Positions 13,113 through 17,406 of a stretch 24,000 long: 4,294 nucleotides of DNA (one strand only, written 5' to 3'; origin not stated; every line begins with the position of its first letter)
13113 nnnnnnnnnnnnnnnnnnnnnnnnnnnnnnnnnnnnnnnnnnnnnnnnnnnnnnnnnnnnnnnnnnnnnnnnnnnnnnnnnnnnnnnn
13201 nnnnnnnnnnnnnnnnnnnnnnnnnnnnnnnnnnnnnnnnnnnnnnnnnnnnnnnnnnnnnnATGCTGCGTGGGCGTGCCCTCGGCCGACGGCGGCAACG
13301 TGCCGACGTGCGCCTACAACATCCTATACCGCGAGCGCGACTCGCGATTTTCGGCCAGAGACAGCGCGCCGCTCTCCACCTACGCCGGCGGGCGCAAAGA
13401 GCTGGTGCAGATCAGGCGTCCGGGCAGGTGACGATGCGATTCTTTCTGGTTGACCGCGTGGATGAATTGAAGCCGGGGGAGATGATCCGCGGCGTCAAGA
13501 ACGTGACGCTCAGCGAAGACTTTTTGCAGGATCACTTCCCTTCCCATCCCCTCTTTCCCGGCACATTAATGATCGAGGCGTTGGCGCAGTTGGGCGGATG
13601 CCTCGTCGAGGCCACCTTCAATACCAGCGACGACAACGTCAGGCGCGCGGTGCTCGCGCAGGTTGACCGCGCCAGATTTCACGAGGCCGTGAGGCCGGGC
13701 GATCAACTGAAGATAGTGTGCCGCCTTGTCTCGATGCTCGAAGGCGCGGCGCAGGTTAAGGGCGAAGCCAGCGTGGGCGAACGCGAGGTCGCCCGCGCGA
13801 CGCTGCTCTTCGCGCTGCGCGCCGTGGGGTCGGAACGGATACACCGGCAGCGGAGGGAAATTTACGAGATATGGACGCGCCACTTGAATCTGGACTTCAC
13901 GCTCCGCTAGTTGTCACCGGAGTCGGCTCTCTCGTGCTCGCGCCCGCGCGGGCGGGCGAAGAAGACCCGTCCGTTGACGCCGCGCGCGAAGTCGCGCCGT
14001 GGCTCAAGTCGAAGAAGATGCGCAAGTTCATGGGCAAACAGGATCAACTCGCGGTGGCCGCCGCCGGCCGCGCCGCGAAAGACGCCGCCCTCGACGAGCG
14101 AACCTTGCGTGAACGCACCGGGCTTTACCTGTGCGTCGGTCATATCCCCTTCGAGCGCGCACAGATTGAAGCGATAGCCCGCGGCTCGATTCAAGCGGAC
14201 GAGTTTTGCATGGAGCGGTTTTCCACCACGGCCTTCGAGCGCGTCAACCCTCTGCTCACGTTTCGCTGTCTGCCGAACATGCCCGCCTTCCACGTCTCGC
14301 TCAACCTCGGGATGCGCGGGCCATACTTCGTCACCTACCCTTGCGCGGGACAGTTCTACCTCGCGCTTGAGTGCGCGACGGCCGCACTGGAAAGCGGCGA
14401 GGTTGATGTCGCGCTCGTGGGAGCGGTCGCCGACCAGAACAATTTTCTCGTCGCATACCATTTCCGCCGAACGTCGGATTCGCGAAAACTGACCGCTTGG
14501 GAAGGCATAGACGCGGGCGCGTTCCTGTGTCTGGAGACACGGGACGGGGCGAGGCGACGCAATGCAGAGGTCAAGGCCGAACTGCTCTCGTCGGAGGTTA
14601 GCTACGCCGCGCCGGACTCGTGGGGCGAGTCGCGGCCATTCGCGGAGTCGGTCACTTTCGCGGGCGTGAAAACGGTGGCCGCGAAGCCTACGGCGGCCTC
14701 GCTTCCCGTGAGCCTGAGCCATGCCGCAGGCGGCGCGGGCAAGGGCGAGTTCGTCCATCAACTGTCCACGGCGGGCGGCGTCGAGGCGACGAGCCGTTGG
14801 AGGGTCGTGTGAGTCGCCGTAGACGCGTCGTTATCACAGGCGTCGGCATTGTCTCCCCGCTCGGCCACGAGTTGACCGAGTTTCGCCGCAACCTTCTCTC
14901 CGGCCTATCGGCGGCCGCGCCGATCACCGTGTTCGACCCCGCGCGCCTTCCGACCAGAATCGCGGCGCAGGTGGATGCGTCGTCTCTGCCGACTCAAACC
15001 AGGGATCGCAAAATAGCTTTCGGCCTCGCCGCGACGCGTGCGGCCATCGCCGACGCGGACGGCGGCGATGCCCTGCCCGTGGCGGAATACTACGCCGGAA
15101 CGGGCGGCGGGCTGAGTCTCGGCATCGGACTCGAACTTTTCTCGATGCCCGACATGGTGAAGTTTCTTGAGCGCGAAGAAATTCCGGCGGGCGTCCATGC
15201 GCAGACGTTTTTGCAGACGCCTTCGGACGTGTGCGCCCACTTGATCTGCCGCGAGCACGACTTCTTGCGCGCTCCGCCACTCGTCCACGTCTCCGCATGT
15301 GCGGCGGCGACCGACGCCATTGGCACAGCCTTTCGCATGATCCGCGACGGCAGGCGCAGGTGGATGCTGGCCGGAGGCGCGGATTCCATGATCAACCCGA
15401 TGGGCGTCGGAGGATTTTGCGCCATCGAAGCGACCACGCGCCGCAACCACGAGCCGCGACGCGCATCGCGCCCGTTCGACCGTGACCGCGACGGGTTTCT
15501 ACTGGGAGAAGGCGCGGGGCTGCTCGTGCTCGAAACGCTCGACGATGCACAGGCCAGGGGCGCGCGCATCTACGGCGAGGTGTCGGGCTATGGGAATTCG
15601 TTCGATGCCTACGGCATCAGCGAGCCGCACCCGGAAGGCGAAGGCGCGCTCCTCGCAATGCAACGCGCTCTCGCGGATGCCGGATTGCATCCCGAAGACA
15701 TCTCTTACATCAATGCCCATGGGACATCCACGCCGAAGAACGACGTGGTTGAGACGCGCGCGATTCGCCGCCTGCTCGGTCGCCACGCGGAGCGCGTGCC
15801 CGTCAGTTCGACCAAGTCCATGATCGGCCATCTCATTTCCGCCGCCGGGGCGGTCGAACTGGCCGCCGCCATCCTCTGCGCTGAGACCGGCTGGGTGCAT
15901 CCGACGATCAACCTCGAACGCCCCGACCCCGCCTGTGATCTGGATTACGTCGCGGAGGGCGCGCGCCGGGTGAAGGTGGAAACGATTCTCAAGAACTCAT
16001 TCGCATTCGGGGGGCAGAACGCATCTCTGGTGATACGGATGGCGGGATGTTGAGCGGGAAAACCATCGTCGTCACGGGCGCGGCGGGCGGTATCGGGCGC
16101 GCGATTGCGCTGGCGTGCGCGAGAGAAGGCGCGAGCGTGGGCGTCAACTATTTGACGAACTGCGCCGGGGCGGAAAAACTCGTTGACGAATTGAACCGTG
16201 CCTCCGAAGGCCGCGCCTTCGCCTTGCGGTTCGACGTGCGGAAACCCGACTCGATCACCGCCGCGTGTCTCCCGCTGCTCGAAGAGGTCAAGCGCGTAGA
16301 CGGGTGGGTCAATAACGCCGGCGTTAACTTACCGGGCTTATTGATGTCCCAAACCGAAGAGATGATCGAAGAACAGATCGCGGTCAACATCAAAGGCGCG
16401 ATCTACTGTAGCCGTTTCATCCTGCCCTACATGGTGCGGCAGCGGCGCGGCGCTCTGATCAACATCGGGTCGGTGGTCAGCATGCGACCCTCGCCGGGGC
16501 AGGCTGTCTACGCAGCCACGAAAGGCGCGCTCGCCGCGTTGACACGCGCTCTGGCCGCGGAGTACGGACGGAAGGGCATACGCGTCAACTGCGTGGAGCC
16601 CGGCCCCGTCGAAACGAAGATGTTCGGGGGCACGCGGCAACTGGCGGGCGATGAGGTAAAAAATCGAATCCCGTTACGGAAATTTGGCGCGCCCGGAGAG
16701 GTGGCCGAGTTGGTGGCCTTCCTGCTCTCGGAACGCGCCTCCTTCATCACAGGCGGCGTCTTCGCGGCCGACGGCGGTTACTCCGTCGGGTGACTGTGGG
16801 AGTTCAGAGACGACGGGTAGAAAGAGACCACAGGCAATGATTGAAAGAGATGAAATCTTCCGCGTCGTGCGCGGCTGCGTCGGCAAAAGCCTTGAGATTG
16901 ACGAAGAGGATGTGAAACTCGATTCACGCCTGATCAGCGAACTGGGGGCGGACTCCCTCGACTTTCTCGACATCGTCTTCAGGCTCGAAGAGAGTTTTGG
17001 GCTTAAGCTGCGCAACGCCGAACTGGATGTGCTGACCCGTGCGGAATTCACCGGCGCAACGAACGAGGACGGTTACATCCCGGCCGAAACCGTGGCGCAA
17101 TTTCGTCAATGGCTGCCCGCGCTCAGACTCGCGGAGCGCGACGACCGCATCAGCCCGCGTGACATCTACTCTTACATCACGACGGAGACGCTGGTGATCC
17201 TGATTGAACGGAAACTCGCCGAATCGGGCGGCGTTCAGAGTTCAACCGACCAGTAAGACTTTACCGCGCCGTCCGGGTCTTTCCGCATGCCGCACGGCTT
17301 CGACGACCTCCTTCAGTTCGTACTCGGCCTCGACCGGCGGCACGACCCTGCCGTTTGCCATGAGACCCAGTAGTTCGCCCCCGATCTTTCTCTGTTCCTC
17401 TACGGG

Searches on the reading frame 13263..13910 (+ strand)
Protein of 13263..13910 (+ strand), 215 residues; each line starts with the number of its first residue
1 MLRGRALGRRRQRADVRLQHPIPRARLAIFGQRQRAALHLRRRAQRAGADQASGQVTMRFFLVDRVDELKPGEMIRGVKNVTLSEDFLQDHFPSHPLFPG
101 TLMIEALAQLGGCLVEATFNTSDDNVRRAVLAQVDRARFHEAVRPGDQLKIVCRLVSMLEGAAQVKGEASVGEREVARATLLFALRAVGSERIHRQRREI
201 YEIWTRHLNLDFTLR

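Call 7: search_protein_families(library=pfam, proteins=[window:13263-13910:+])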
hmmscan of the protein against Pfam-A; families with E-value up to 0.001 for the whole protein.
window:13263-13910:+ (215 aa): 1 family
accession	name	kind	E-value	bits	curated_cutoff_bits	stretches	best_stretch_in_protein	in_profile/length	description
PF07977.19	FabA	-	2e-20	73.2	23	1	60-179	6-137/138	FabA-like domain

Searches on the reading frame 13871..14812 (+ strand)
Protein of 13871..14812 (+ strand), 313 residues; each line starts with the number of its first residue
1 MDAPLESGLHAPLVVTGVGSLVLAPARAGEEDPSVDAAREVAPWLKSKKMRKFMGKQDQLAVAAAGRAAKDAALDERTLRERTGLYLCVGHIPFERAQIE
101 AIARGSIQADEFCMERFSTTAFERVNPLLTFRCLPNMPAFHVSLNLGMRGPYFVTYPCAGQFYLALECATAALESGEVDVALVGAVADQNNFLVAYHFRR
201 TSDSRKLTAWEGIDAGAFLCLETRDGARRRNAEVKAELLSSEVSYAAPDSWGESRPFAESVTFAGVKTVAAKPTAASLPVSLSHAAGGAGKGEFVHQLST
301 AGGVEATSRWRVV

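Call 7: search_protein_families(library=pfam, proteins=[window:13871-14812:+])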
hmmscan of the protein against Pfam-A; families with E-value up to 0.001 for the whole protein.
window:13871-14812:+ (313 aa): 1 family
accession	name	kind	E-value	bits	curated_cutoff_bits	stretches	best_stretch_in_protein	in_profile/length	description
PF00109.32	ketoacyl-synt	-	5.9e-12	46.2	20.8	1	36-197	66-212/252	Beta-ketoacyl synthase, N-terminal domain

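Call 43: search_protein_families(library=ncbifam, proteins=[window:13934-14812:+], max_evalue=0.001)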
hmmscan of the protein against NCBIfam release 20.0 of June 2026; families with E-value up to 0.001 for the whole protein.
window:13934-14812:+ (292 aa): 6 families
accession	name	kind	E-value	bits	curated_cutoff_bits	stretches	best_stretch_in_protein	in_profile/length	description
TIGR03150.1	fabF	equivalog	3.1e-10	39.3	493.75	1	21-165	57-188/407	beta-ketoacyl-ACP synthase II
NF004970.0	PRK06333.1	subfamily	2.7e-08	33.1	525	1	21-165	68-200/424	beta-ketoacyl-ACP synthase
NF005589.0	PRK07314.1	subfamily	6.3e-08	31.8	387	1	21-165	60-191/413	beta-ketoacyl-ACP synthase II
NF005916.1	PRK07910.1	equivalog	0.00075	18.5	560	0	193-223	242-272/418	KasA/KasB family beta-ketoacyl-ACP synthase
NF006274.0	PRK08439.1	equivalog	0.00088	18.1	621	0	27-162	64-186/406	beta-ketoacyl-ACP synthase II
NF005084.0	PRK06519.1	equivalog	0.00089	18.5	320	0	144-218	180-267/397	beta-ketoacyl-ACP synthase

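Call 44: search_protein_families(library=pfam, proteins=[window:13934-14812:+], max_evalue=1)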
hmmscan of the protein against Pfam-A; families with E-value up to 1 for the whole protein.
window:13934-14812:+ (292 aa): 3 families
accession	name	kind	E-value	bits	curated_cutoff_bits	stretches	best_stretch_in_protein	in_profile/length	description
PF00109.32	ketoacyl-synt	-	5.5e-12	46.3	20.8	1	16-176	67-212/252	Beta-ketoacyl synthase, N-terminal domain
PF18229.6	GcnA_N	-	0.019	15.5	27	1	126-161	41-76/79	N-acetyl-beta-D-glucosaminidase N-terminal domain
PF16082.10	Phage_holin_2_4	-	0.12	12.7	30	1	159-185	36-62/77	Bacteriophage holin family, superfamily II-like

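Call 46: search_solved_structures(query=window:13934-14809:+, max_evalue=0.01)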
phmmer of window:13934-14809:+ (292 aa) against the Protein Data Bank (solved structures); distinct sequences matched with E-value up to 0.01: 4.
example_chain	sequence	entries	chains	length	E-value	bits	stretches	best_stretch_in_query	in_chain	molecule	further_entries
1w0i_A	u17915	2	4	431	1.8e-05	27.6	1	20-180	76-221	3-OXOACYL CARRIER PROTEIN SYNTHASE | 3-OXOACYL-[ACYL-CARRIER-PROTEIN] SYNTHASE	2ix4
2gqd_A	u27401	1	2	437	0.00033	23.5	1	27-205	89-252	3-oxoacyl-[acyl-carrier-protein] synthase 2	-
9s5h_B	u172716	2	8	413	0.0014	21.4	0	23-224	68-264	3-oxoacyl-(Acyl-carrier-protein) synthase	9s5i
6kxd_A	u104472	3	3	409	0.0035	20.2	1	32-226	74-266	Ketosynthase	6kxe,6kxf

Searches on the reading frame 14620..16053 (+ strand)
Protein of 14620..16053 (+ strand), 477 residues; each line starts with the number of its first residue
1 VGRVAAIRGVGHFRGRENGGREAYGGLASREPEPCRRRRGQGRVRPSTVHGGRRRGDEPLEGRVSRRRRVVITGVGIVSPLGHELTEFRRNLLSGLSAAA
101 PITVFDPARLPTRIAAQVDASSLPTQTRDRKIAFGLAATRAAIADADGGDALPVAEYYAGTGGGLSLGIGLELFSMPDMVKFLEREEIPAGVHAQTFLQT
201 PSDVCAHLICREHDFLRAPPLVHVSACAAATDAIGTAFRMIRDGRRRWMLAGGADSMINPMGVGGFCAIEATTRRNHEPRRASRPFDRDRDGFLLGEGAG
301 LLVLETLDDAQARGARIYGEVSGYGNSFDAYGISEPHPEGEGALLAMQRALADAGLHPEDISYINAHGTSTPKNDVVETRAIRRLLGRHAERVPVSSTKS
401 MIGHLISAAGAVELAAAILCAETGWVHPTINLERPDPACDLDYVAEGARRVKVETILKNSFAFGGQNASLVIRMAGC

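Call 7: search_protein_families(library=pfam, proteins=[window:14620-16053:+])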
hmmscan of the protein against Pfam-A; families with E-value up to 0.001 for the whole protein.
window:14620-16053:+ (477 aa): 2 families
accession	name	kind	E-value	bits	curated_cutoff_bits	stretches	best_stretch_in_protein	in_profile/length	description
PF02801.28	Ketoacyl-synt_C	-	2.3e-37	128.1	20.8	1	318-433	1-119/119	Beta-ketoacyl synthase, C-terminal domain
PF00109.32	ketoacyl-synt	-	1.8e-30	106.9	20.8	1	68-310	2-252/252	Beta-ketoacyl synthase, N-terminal domain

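Call 43: search_protein_families(library=ncbifam, proteins=[window:14809-16053:+], max_evalue=0.001)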
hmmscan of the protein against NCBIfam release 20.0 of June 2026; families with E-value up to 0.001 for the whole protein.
window:14809-16053:+ (414 aa): 24 families
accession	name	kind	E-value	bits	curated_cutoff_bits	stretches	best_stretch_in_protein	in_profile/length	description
TIGR03150.1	fabF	equivalog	3.3e-127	424.5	493.75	1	5-410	1-407/407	beta-ketoacyl-ACP synthase II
NF005589.0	PRK07314.1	subfamily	8e-122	406.9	387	1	4-410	3-410/413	beta-ketoacyl-ACP synthase II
NF004970.0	PRK06333.1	subfamily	1.7e-103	346.7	525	1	4-410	3-420/424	beta-ketoacyl-ACP synthase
NF006274.0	PRK08439.1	equivalog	2.5e-95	319.6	621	1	5-410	2-404/406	beta-ketoacyl-ACP synthase II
NF006434.0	PRK08722.1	equivalog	1.2e-89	301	759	1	4-410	3-412/414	beta-ketoacyl-ACP synthase II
NF005076.0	PRK06501.1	equivalog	1.7e-87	294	629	2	154-410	165-421/425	beta-ketoacyl-ACP synthase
NF006587.0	PRK09116.1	equivalog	3.5e-86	289.5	470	1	5-410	2-405/408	beta-ketoacyl-ACP synthase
NF005916.1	PRK07910.1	equivalog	1.9e-68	231.3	560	1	146-409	154-415/418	KasA/KasB family beta-ketoacyl-ACP synthase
NF006618.0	PRK09185.1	subfamily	1.2e-67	228.7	407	1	153-410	150-391/394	beta-ketoacyl-ACP synthase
NF058662.1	cispenta_AmcF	equivalog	1.5e-66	224.9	325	2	154-409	119-367/369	cispentacin biosynthesis acyltransferase subunit AmcF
NF005935.0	PRK07967.1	equivalog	9.5e-66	222.3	630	1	162-410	160-402/406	beta-ketoacyl-ACP synthase I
NF005490.0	PRK07103.1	equivalog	3.4e-64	217.4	445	1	4-410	3-411/414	polyketide beta-ketoacyl:acyl carrier protein synthase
NF004618.0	PRK05952.1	equivalog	6.4e-63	212.9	455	1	6-410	3-381/384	beta-ketoacyl-ACP synthase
NF040607.1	mycolic_Pks13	equivalog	2e-35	121.7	2100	1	129-410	237-524/1680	polyketide synthase Pks13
TIGR02813.1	omega_3_PfaA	subfamily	6.2e-30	102.8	1010.1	1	161-379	203-419/2582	polyketide-type polyunsaturated fatty acid synthase PfaA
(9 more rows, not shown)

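Call 45: search_solved_structures(query=window:14809-16050:+, max_evalue=1e-40)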
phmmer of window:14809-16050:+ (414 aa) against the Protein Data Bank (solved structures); distinct sequences matched with E-value up to 1e-40: 71 (the best 60 are shown).
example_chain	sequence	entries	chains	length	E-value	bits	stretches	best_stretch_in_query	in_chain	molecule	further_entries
1j3n_A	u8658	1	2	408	1.7e-100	340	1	5-410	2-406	3-oxoacyl-(acyl-carrier protein) synthase II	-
1e5m_A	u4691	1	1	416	4.8e-95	322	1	4-409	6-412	BETA KETOACYL ACYL CARRIER PROTEIN SYNTHASE II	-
4ls5_A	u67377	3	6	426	4e-91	309.1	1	4-410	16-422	3-oxoacyl-[acyl-carrier-protein] synthase 2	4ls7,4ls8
4ls6_A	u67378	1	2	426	4.8e-91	308.9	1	4-410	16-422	3-oxoacyl-[acyl-carrier-protein] synthase 2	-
4qav_A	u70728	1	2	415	1.9e-89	303.6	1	4-410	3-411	3-oxoacyl-[acyl-carrier-protein] synthase 2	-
3o04_A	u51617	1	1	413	3.4e-87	296.2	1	4-410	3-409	beta-keto-acyl carrier protein synthase II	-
5sxo_A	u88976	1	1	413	6.4e-87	295.3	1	4-410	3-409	3-oxoacyl-[acyl-carrier-protein] synthase 2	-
8qm1_A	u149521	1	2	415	1.2e-84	287.8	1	3-410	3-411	3-oxoacyl-[acyl-carrier-protein] synthase 2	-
4b7v_A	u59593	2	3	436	1.4e-84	287.6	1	3-410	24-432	3-OXOACYL-[ACYL-CARRIER-PROTEIN] SYNTHASE 2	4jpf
4r8e_A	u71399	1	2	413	2e-84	287.1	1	4-410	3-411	3-oxoacyl-[acyl-carrier-protein] synthase 2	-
4jga_A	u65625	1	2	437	1.1e-83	284.7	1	4-410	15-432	3-oxoacyl-[acyl-carrier-protein] synthase 2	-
8cn8_A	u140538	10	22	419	2.7e-83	283.4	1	3-410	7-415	3-oxoacyl-[acyl-carrier-protein] synthase 2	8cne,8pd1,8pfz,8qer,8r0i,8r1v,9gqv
6okg_A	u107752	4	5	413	4.1e-83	282.8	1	4-410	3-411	3-oxoacyl-[acyl-carrier-protein] synthase 2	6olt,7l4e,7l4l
8pj0_A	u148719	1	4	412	5.4e-83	282.4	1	4-410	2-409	3-oxoacyl-[acyl-carrier-protein] synthase 2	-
2gfw_A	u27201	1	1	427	5.6e-83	282.3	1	4-410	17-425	3-oxoacyl-[acyl-carrier-protein] synthase 2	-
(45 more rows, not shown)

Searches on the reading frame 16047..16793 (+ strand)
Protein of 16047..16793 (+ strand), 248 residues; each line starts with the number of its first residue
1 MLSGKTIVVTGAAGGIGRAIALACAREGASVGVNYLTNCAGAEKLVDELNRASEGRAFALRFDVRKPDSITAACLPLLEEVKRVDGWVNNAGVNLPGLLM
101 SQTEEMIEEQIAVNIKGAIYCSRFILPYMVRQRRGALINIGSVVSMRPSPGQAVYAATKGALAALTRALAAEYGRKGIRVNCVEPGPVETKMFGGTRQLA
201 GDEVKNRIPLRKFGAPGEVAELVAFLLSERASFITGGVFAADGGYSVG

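Call 7: search_protein_families(library=pfam, proteins=[window:16047-16793:+])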
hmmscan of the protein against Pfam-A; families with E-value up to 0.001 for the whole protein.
window:16047-16793:+ (248 aa): 5 families
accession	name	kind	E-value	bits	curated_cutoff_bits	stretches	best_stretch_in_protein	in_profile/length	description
PF13561.12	adh_short_C2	-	1.6e-61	208.4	27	1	11-246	1-236/236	Enoyl-(Acyl carrier protein) reductase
PF00106.31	adh_short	-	1.5e-53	181.6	26.6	1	5-196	1-190/195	short chain dehydrogenase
PF08659.16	KR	-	2.9e-14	53.8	22.6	1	6-171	2-165/180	KR domain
PF23441.1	SDR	-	1.1e-06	28.7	27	1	113-244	121-254/258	SDR-like rossmann domain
PF01370.27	Epimerase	-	6.6e-06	26.1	20.9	1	7-182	1-169/240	NAD dependent epimerase/dehydratase family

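Call 43: search_protein_families(library=ncbifam, proteins=[window:16047-16793:+], max_evalue=0.001)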
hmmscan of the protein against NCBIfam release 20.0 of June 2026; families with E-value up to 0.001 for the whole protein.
window:16047-16793:+ (248 aa): 236 families (the best 25 are shown)
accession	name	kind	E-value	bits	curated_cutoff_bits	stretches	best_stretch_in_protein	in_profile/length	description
NF005559.1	PRK07231.1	subfamily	1.8e-62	211.1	215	1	2-246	2-248/249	glucose 1-dehydrogenase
TIGR01830.1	3oxo_ACP_reduc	equivalog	8.4e-61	205.7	297.75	1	8-244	2-237/239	3-oxoacyl-[acyl-carrier-protein] reductase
NF009466.0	PRK12826.1-2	subfamily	3.7e-58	196.9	222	1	5-245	4-244/248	3-oxoacyl-ACP reductase FabG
NF052558.1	MBtsdlDhBudC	equivalog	3.1e-57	194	270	1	3-246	2-242/250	meso-2,3-butanediol dehydrogenase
NF004791.0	PRK06138.1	equivalog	1.7e-55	188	312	1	2-247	3-251/252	SDR family oxidoreductase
NF004198.0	PRK05653.1-3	equivalog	2.6e-55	187.6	296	1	2-246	5-247/248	3-oxoacyl-ACP reductase FabG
NF047420.2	EF_P_mod_YmfI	equivalog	7.6e-55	186.2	238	1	7-245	2-235/236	elongation factor P 5-aminopentanone reductase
NF004197.0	PRK05653.1-1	equivalog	4.4e-54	183.7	332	1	2-245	5-246/249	3-oxoacyl-ACP reductase FabG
NF004199.0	PRK05653.1-4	equivalog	1.2e-52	178.9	301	1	2-245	3-245/247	3-oxoacyl-ACP reductase FabG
NF053542.1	FlxB_rubin_SDR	equivalog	8.3e-52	176.3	340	1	5-244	1-238/239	flexirubin biosynthesis SDR family reductase FlxB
NF004818.0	PRK06172.1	equivalog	5.4e-51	173.3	336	1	2-245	5-250/253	SDR family oxidoreductase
NF004200.0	PRK05653.1-5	equivalog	7e-50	169.8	273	1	5-244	3-240/242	3-oxoacyl-ACP reductase FabG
NF009384.0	PRK12743.1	equivalog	8.9e-50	169.3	264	1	5-246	7-248/258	SDR family oxidoreductase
NF009464.0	PRK12824.1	subfamily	2.6e-49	168.1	269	1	5-245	3-242/245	3-oxoacyl-ACP reductase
NF005067.0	PRK06484.1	equivalog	1.8e-48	165.4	713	1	4-247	9-253/524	short chain dehydrogenase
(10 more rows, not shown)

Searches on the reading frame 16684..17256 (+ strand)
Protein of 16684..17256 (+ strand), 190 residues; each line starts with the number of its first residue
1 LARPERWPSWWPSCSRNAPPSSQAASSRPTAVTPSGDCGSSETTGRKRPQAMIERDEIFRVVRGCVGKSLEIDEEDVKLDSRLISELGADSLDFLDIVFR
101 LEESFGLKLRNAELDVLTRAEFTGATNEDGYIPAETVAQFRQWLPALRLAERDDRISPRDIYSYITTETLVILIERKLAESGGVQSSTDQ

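Call 7: search_protein_families(library=pfam, proteins=[window:16684-17256:+])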
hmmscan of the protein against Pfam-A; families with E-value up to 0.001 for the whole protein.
window:16684-17256:+ (190 aa): 1 family
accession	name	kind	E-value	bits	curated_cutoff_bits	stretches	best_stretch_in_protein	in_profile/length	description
PF00550.31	PP-binding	-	8.3e-09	36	20.8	1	61-114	2-54/67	Phosphopantetheine attachment site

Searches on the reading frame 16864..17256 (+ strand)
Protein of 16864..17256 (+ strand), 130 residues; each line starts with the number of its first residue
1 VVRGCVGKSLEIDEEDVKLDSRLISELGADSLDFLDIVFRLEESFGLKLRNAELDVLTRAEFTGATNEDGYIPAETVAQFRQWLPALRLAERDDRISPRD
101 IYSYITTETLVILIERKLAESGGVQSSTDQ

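Call 43: search_protein_families(library=ncbifam, proteins=[window:16864-17256:+], max_evalue=0.001)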
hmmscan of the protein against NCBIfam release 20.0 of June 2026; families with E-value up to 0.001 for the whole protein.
window:16864-17256:+ (130 aa): 11 families
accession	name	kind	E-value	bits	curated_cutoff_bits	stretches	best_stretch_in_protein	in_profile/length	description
NF002148.0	PRK00982.1-2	subfamily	3.8e-12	45.9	71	1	3-56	10-63/79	acyl carrier protein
TIGR00517.1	acyl_carrier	equivalog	7.6e-11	41.7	70.45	1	2-53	8-59/77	acyl carrier protein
NF002150.0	PRK00982.1-4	subfamily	4.5e-10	39.6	66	1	2-53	10-61/80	acyl carrier protein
NF002149.0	PRK00982.1-3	equivalog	7.6e-10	38.6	106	1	2-56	8-62/78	acyl carrier protein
NF005079.0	PRK06508.1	equivalog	7.8e-10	39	83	1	6-50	12-56/93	acyl carrier protein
NF006031.0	PRK08172.1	equivalog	1.8e-08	34.9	76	1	2-56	9-63/82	acyl carrier protein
NF003757.0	PRK05350.1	equivalog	4.8e-08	33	65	1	2-53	11-62/83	acyl carrier protein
NF002151.0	PRK00982.1-5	equivalog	7.6e-08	32.4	92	1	3-51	9-57/78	acyl carrier protein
NF058660.1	cispen_ACP_AmcB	equivalog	3.4e-05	23.9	80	1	11-54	17-60/80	cispentacin biosynthesis acyl carrier protein AmcB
NF002147.0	PRK00982.1-1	equivalog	0.00022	21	84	1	11-57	21-67/83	acyl carrier protein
NF004533.0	PRK05883.1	equivalog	0.00069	19.4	72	1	9-54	35-80/100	acyl carrier protein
